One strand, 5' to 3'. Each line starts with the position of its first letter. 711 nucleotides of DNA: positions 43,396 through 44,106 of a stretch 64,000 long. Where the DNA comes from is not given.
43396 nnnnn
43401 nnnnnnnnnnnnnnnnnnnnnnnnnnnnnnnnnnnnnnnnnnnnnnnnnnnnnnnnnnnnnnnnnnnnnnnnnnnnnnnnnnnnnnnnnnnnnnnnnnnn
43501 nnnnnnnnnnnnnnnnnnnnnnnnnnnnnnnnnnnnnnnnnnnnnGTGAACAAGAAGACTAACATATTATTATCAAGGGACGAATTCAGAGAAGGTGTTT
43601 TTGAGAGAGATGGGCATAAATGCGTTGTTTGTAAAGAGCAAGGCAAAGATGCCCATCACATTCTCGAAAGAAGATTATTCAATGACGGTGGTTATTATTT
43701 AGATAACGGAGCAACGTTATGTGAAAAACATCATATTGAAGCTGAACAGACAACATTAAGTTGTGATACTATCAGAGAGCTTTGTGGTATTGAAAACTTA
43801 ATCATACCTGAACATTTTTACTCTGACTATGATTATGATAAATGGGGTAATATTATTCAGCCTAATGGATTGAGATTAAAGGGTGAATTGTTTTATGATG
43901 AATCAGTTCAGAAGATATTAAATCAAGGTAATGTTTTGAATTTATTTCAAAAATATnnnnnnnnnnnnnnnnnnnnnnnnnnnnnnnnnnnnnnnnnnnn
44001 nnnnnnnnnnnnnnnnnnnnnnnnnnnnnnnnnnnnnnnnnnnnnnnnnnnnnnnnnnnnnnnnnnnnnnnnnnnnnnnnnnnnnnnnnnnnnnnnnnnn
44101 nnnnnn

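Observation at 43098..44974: Phosphatase, HNH-ligase fusion and HAD phosphatase as a translationally coupled triplet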

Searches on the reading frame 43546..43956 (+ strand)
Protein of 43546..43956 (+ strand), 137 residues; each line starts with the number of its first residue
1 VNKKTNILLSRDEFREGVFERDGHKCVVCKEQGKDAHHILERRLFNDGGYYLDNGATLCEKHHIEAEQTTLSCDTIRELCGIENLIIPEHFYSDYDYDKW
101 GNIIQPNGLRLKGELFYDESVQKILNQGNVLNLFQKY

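Call 61: search_protein_representatives(protein=window:43546-43956:+)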
Query: 137 residues. Proteins with E-value up to 0.001 (for the whole library): 943; up to 1e-10: 375; up to 1e-30: 120. The best 150 are listed.
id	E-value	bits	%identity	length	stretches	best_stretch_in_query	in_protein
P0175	5.5e-57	207.7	68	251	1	8-137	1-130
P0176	5.9e-56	204.4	66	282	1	5-135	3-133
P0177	1.7e-55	202.9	67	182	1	6-137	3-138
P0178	4.2e-53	195.1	66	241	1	5-135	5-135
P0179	1.3e-52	193.5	63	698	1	8-137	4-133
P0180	5.2e-51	188.4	60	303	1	8-137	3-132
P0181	8.9e-51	187.6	63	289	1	8-137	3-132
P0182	9.6e-51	187.5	66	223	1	8-127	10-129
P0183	2.3e-50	186.3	65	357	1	5-134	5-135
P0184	4.4e-50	185.4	62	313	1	3-135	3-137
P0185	2.0e-49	183.2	64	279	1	5-135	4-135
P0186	2.3e-49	183.0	71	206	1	6-137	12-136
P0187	2.4e-49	183.0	69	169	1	4-115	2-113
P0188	5.7e-49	181.8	57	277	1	5-137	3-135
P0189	8.7e-49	181.1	63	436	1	8-137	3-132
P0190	1.2e-48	180.7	64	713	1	8-137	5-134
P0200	7.8e-47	174.8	67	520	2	5-94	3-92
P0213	3.2e-43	163.1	62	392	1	2-134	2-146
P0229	3.8e-39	149.9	48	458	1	8-137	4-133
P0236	2.6e-38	147.2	60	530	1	7-134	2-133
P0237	2.7e-38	147.1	57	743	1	6-137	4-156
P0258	1.4e-34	135.1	55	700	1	9-127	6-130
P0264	5.4e-34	133.2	53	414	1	8-137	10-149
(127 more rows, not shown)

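Call 62: search_protein_families(library=pfam, proteins=[P0179, P0190, P0237, P0258, P0200, P0236, P0189, P0229, P0264, P0213], max_evalue=0.001)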
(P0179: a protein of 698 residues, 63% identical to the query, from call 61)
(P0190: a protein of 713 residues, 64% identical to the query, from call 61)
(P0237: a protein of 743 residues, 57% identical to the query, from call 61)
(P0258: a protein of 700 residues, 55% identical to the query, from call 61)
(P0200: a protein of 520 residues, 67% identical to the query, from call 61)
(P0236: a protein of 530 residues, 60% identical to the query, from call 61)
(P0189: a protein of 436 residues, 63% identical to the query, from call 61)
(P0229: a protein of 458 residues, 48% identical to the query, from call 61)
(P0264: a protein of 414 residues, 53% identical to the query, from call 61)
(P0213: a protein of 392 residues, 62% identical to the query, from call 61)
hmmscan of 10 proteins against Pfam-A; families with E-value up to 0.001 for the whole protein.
P0179 (698 aa): 3 families
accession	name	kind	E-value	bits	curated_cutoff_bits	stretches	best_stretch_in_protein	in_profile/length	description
PF09414.15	RNA_ligase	-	7.6e-24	85.2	27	1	532-671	13-171/171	RNA ligase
PF03161.18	LAGLIDADG_2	-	7.5e-22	78.5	25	1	288-455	1-168/168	LAGLIDADG DNA endonuclease family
PF14890.11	Intein_splicing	-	2.9e-09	37.4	35.8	1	184-532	3-155/155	Intein splicing domain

P0190 (713 aa): 3 families
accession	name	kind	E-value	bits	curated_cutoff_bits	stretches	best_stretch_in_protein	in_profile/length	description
PF09414.15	RNA_ligase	-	1.4e-20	74.5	27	1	545-683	17-171/171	RNA ligase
PF03161.18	LAGLIDADG_2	-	2.7e-20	73.4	25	1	289-462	1-166/168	LAGLIDADG DNA endonuclease family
PF14890.11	Intein_splicing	-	3.9e-07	30.4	35.8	1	185-541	2-155/155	Intein splicing domain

P0237 (743 aa): 3 families
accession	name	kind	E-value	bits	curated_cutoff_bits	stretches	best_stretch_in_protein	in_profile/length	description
PF09414.15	RNA_ligase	-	9.9e-24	84.8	27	1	575-718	21-171/171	RNA ligase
PF03161.18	LAGLIDADG_2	-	2.9e-18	66.8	25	1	313-459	2-140/168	LAGLIDADG DNA endonuclease family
PF14890.11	Intein_splicing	-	3.6e-06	27.3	35.8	1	209-575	2-155/155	Intein splicing domain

P0258 (700 aa): 5 families
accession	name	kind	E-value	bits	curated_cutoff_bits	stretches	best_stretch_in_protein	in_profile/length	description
PF09414.15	RNA_ligase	-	1.3e-22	81.2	27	1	535-674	13-171/171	RNA ligase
PF03161.18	LAGLIDADG_2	-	5.1e-19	69.3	25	1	292-447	1-157/168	LAGLIDADG DNA endonuclease family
PF14890.11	Intein_splicing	-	7e-09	36.1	35.8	1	203-535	18-155/155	Intein splicing domain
PF01079.26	Hint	-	1.2e-05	25.5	29.7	1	180-271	11-98/213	Hint module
PF05203.21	Hom_end_hint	-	0.00075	20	32.1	0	182-329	1-153/228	Hom_end-associated Hint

P0200 (520 aa): 1 family
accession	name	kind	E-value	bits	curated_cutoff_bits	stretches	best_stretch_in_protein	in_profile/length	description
PF09414.15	RNA_ligase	-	6.1e-33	114.8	27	1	342-495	2-171/171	RNA ligase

P0236 (530 aa): 2 families
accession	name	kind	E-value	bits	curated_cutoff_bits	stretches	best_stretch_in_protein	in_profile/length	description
PF09414.15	RNA_ligase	-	1.2e-21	78.1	27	1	371-504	22-171/171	RNA ligase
PF14890.11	Intein_splicing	-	2.3e-07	31.2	35.8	0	189-281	3-93/155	Intein splicing domain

P0189 (436 aa): 1 family
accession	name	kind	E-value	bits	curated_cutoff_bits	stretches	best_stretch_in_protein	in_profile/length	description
PF13004.13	BACON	-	5.8e-07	29.8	25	0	275-322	4-47/61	Putative binding domain, N-terminal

P0229 (458 aa): 1 family
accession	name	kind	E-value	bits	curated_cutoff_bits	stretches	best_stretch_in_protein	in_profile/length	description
PF09414.15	RNA_ligase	-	2.8e-26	93.1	27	1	165-319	2-171/171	RNA ligase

P0264 (414 aa): 1 family
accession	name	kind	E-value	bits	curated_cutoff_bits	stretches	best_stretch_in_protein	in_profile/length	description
PF09414.15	RNA_ligase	-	5.4e-15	56.4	27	1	181-286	2-125/171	RNA ligase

P0213 (392 aa): 1 family
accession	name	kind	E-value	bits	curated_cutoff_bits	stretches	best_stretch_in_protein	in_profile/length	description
PF09414.15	RNA_ligase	-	8.6e-17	62.2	27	1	181-327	2-159/171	RNA ligase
